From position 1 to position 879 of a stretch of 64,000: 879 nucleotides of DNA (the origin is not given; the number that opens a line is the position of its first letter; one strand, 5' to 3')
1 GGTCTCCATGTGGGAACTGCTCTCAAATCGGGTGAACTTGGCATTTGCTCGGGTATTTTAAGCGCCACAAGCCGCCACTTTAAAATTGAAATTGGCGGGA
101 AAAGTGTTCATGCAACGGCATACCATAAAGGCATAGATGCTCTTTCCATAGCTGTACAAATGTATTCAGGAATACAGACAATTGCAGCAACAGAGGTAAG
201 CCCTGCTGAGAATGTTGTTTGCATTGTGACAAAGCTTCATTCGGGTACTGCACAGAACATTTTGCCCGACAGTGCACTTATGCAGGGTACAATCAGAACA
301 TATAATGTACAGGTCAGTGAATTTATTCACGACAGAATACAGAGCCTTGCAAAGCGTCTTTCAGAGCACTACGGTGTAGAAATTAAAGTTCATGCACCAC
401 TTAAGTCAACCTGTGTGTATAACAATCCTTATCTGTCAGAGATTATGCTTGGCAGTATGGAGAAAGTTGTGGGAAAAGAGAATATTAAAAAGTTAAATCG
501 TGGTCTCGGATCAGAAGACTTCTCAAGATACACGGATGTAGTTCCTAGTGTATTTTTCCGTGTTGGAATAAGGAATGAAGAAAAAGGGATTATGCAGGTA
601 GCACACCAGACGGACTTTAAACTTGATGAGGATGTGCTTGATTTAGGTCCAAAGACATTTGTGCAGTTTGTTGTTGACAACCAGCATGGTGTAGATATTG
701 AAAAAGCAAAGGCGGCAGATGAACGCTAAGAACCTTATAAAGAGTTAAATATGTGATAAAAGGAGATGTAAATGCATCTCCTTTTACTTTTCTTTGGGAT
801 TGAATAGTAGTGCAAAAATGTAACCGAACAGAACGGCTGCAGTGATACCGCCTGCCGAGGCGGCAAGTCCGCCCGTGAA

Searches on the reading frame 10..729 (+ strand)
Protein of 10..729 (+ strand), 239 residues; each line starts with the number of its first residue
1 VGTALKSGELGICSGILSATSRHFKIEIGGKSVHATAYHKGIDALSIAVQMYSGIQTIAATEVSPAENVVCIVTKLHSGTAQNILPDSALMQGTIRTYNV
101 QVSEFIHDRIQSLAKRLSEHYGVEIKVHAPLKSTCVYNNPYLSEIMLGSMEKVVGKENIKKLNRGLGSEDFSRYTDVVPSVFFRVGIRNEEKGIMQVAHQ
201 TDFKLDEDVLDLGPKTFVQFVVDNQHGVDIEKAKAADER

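Call 35: search_protein_families(library=ncbifam, proteins=[window:10-729:+], max_evalue=1e-8)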
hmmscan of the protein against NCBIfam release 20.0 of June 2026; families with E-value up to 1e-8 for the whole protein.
window:10-729:+ (239 aa): 6 families
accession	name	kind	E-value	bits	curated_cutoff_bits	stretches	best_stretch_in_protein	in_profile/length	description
NF040868.1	carboxypep_CpsA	equivalog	5.9e-46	156.9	500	1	4-219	169-384/391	carboxypeptidase CpsA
TIGR01891.1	amidohydrolases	subfamily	1.7e-43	149.2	153.75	1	4-213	155-366/366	amidohydrolase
NF038260.1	ectoine_DoeB_2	equivalog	5.9e-25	87.9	550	1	4-220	158-375/378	N(2)-acetyl-L-2,4-diaminobutanoate deacetylase DoeB2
NF005602.0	PRK07338.1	equivalog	2e-11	43.1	357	1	21-131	205-312/409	hydrolase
NF006365.0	PRK08588.1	subfamily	1e-09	38.2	289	1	21-181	178-342/383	succinyl-diaminopimelate desuccinylase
TIGR01910.1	DapE-ArgE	subfamily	1e-09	38.1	217.6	1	21-187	178-351/373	ArgE/DapE family deacylase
